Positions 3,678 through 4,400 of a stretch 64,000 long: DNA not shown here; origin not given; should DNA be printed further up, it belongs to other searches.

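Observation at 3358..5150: PNPOx-like gene translationally coupled to a PNPOx-domain::UbiA prenyltransferase fusion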

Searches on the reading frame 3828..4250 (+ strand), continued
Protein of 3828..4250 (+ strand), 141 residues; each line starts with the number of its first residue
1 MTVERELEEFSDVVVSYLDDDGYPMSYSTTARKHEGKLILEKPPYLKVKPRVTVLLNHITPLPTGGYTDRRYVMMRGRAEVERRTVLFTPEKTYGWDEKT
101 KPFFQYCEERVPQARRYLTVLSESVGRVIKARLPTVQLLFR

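Call 51: find_encoding_contigs(protein=P0391, flank=8000, max_places=1)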
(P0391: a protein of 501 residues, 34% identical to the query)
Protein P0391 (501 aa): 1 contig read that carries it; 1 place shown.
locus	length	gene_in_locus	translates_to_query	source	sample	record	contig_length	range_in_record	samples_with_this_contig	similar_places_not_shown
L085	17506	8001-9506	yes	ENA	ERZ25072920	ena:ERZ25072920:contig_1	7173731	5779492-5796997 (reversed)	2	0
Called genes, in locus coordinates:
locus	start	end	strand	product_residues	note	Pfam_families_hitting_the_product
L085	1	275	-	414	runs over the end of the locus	-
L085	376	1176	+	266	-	PF00293:NUDIX (faint)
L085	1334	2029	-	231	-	PF28117:XrtH_assoc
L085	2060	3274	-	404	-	PF07969:Amidohydro_3 (faint), PF01979:Amidohydro_1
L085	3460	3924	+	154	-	PF04945:YHS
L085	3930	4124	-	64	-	-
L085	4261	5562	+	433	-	PF01554:MatE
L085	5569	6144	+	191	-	PF02525:Flavodoxin_2, PF03358:FMN_red (weak)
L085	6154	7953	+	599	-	PF00999:Na_H_Exchanger, PF02254:TrkA_N, PF27452:KefB_C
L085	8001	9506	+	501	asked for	PF01243:PNPOx_N, PF01040:UbiA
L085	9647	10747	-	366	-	PF02746:MR_MLE_N, PF13378:MR_MLE_C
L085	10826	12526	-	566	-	PF00890:FAD_binding_2, PF01266:DAO, PF03486:HI0933_like (faint), PF12831:FAD_oxidored, PF13450:NAD_binding_8 (weak), PF01266:DAO (weak)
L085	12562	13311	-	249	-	PF00106:adh_short, PF08659:KR, PF13561:adh_short_C2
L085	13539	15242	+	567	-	PF07992:Pyr_redox_2 (faint), PF00571:CBS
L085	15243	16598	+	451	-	PF05896:NQRA_N, PF13375:RnfC_N (weak), PF24836:NQRA_2nd, PF11973:NQRA_SLBB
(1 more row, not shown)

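Call 70: search_protein_families(library=ncbifam, alignment_id=A2, max_evalue=1)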
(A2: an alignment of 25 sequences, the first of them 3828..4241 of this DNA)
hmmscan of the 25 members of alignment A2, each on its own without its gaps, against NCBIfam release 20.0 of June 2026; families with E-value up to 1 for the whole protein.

A. member 1, window:3828-4241:+ (138 aa): 0 families

B. families by the number of members that match (of 25 scanned): 5 families
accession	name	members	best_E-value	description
NF000261.1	NimABCDEF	2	0.017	NimABCDEF family 5-nitroimidazole reductase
NF000262.1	NimIJ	2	0.093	NimIJ family nitroimidazole resistance protein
NF033118.1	vanR-O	1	0.0014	vancomycin resistance response regulator transcription factor VanR-O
TIGR04023.1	PPOX_MSMEG_5819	1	0.017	PPOX class F420-dependent oxidoreductase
NF040824.1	damage_ctl_Phtase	1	0.2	damage-control phosphatase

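Call 71: search_protein_families(library=pfam, alignment_id=A2, max_evalue=1)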
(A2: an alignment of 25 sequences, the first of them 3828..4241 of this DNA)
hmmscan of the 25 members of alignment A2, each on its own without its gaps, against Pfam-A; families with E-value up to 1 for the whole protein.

A. member 1, window:3828-4241:+ (138 aa): 0 families

B. families by the number of members that match (of 25 scanned): 3 families
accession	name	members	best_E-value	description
PF12900.13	Pyridox_ox_2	2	0.011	Pyridoxamine 5'-phosphate oxidase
PF01243.27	PNPOx_N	1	0.22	Pyridoxamine 5'-phosphate oxidase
PF02246.21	B1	1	0.31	Protein L b1 domain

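Call 83: search_protein_families(library=ncbifam, proteins=[L080:2679-4673:+, L080:1973-2617:-, L083:7294-7752:+], max_evalue=0.00001)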
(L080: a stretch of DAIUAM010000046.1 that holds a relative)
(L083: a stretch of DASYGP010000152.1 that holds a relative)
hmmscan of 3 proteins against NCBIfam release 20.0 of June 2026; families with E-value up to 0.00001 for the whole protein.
L080:2679-4673:+ (665 aa): 28 families (the best 25 are shown)
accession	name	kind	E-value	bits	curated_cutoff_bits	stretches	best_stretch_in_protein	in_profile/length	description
NF004749.0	PRK06080.1-1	equivalog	5.6e-49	166.9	277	1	367-661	16-308/311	1,4-dihydroxy-2-naphthoate polyprenyltransferase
NF002619.0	PRK02271.1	equivalog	7.3e-47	160.3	276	1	9-309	4-301/329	5,10-methylenetetrahydromethanopterin reductase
NF004751.0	PRK06080.1-3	equivalog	3.4e-43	148.3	264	1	369-660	9-295/296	1,4-dihydroxy-2-naphthoate polyprenyltransferase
NF004617.0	PRK05951.1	equivalog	3.8e-42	144.5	239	1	376-664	19-303/306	prenyltransferase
TIGR03555.1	F420_mer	equivalog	7.5e-39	134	348.7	1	16-308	9-299/325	5,10-methylenetetrahydromethanopterin reductase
NF009926.0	PRK13387.1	equivalog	1.9e-31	109.4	316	1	373-660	6-313/317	1,4-dihydroxy-2-naphthoate polyprenyltransferase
NF004750.0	PRK06080.1-2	equivalog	2.2e-27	96.2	346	1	369-624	5-266/301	1,4-dihydroxy-2-naphthoate polyprenyltransferase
NF004753.0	PRK06080.1-5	equivalog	2.9e-27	95.7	555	1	373-662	14-307/312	1,4-dihydroxy-2-naphthoate polyprenyltransferase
TIGR02235.1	menA_cyano-plnt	equivalog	2.6e-26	92.6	225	1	373-659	2-284/285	2-carboxy-1,4-naphthoquinone phytyltransferase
TIGR04024.1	F420_NP1902A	hypoth_equivalog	4.5e-22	78.2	345.4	1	6-303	2-299/330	TIGR04024 family LLM class F420-dependent oxidoreductase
TIGR03841.1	F420_Rv3093c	subfamily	1.3e-21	77.3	213.65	1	18-315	9-296/298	LLM class F420-dependent oxidoreductase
TIGR00751.1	menA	equivalog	1.6e-21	77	102.15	1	381-631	4-260/284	1,4-dihydroxy-2-naphthoate octaprenyltransferase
TIGR03564.1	F420_MSMEG_4879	subfamily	4.2e-20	72.5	234.25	1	22-228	2-207/265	TIGR03564 family F420-dependent LLM class oxidoreductase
TIGR03857.1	F420_MSMEG_2249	hypoth_equivalog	1.3e-19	70.6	218.4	1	16-228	11-223/329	TIGR03857 family LLM class F420-dependent oxidoreductase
TIGR03617.1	F420_MSMEG_2256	subfamily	4.2e-19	68.6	278.15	1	28-329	4-315/318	TIGR03617 family F420-dependent LLM class oxidoreductase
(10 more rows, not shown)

L080:1973-2617:- (214 aa): 5 families
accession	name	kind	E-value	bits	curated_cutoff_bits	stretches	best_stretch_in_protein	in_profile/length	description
TIGR02476.1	BluB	equivalog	3.2e-18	65.9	150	1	6-190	9-184/205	5,6-dimethylbenzimidazole synthase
NF009810.0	PRK13294.1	equivalog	3.4e-15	55.9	304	1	6-201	254-445/449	coenzyme F420-0:L-glutamate ligase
TIGR03553.1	F420_FbiB_CTERM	equivalog_domain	1e-12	48.2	249.55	1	8-199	1-188/194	F420 biosynthesis protein FbiB, C-terminal domain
NF047509.1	Rv3131_FMN_oxido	subfamily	1e-06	28.5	199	0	137-202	251-319/319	Acg family FMN-binding oxidoreductase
NF008033.1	PRK10765.1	equivalog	3.8e-06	26.5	223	0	8-65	6-63/240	oxygen-insensitive NADPH nitroreductase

L083:7294-7752:+ (153 aa): 1 family
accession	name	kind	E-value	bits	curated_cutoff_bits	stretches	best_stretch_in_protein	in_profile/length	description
TIGR00026.1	hi_GC_TIGR00026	subfamily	1.3e-21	77.3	46.35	1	34-150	1-110/111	nitroreductase family deazaflavin-dependent oxidoreductase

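Call 84: find_related_loci(query=L080:2679-4673:+, collection=metagenome_contigs, flank=5000)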
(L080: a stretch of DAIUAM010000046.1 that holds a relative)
Query L080:2679-4673:+ (665 aa) in metagenome_contigs; peptide patterns used: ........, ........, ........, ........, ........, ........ (x = any residue, [..] = any of these).
600 stretches matched a pattern (row limit reached: there are more); 506 encode a relative of the query (tblastn E <= 1e-3); the best 80 are kept; 80 distinct loci.
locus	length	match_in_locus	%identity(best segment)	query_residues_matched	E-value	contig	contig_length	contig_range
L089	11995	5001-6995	78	1-665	0e+0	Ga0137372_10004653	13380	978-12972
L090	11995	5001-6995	78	1-665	0e+0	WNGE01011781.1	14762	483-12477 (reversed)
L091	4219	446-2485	75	1-651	0e+0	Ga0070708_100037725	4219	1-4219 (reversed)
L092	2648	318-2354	75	4-665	0e+0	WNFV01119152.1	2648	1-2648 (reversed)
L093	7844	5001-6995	76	1-665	0e+0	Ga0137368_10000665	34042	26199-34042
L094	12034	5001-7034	71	1-665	0e+0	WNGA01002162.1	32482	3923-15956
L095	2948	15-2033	70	4-662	0e+0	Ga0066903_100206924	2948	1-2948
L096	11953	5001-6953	76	1-650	0e+0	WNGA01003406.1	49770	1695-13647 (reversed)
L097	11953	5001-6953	76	1-650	0e+0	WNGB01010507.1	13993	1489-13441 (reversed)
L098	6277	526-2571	65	1-661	0e+0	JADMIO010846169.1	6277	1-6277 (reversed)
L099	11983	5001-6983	74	1-660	0e+0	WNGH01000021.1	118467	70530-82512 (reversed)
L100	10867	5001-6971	72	1-658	0e+0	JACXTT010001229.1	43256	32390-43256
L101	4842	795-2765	71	1-658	0e+0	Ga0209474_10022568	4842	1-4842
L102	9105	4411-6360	65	1-658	0e+0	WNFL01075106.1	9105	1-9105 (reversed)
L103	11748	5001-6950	65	1-658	0e+0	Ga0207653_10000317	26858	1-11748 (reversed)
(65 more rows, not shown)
